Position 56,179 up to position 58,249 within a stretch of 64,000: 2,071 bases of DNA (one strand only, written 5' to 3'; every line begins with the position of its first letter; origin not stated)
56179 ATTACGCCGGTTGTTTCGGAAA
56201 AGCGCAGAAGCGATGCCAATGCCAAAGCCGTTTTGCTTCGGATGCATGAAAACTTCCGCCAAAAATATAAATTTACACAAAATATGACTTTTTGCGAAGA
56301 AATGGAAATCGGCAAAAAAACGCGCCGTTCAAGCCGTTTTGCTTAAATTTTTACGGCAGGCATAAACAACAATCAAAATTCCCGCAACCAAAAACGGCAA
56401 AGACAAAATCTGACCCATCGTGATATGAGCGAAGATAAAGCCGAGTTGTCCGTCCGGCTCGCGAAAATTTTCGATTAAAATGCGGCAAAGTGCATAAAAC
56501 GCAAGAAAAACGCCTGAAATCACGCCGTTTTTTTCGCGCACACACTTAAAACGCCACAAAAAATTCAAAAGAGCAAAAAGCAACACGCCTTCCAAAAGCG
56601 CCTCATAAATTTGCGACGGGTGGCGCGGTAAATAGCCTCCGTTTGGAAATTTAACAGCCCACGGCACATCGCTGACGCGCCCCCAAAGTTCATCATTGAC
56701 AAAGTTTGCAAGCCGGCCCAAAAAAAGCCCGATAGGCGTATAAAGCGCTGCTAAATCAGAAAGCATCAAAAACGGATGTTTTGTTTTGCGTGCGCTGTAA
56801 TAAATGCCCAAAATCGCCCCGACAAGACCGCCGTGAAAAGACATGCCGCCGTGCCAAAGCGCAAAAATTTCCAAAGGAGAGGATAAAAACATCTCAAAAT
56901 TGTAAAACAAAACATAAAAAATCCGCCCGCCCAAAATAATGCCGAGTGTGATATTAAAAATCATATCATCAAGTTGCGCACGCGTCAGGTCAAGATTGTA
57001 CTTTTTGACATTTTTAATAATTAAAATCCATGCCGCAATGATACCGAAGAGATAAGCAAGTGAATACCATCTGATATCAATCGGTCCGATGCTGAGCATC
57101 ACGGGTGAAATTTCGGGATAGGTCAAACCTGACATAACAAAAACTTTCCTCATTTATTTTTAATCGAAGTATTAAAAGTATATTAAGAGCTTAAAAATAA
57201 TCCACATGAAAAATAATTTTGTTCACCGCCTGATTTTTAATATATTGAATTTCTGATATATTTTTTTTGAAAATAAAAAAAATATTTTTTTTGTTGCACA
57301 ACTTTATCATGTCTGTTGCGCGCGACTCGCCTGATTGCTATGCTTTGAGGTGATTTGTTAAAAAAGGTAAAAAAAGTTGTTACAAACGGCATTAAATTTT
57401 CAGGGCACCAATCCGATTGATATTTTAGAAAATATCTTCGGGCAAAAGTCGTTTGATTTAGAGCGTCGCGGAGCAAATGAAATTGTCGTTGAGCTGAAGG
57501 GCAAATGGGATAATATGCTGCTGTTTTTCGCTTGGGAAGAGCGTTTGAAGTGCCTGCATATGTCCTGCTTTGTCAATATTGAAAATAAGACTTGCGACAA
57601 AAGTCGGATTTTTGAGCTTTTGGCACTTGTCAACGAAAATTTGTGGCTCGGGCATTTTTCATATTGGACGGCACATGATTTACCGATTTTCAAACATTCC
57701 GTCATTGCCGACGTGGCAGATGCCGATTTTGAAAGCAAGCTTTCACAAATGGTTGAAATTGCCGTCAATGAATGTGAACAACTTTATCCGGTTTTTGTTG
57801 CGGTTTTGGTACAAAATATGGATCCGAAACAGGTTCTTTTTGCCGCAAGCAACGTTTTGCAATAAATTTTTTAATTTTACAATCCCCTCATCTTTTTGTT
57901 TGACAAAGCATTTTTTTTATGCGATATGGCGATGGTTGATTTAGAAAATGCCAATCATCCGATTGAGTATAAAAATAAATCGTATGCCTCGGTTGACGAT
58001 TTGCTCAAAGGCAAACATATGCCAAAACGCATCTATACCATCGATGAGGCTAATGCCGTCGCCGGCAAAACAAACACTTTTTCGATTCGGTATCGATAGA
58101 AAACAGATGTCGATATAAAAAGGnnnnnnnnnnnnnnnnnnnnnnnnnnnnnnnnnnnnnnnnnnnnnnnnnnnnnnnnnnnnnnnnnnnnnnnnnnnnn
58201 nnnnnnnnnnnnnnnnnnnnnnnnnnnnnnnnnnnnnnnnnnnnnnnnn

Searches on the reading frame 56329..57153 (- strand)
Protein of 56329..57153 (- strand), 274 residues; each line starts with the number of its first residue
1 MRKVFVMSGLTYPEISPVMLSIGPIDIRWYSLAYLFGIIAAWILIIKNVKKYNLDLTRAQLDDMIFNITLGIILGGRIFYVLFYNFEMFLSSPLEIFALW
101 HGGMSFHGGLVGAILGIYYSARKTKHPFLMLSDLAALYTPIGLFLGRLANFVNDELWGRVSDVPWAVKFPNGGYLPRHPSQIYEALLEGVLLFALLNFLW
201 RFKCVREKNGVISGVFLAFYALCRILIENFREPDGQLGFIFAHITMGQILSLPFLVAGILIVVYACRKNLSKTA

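Call 82: find_encoding_contigs(protein=window:56329-57153:-, flank=10000, max_places=2)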
Protein window:56329-57153:- (274 aa): no gene with exactly this product is on record in the collection.

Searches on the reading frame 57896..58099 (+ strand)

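Call 4: search_protein_families(library=pfam, proteins=[window:57896-58099:+], max_evalue=1)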
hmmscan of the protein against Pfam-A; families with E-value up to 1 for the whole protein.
window:57896-58099:+ (67 aa): 0 families

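Call 5: search_protein_families(library=ncbifam, proteins=[window:57896-58099:+], max_evalue=1)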
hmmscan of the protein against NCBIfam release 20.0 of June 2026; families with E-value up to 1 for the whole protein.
window:57896-58099:+ (67 aa): 1 family
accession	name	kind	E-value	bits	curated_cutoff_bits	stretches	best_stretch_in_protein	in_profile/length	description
NF005864.0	PRK07799.1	equivalog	0.1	11.7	316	1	14-60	72-120/266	crotonase/enoyl-CoA hydratase family protein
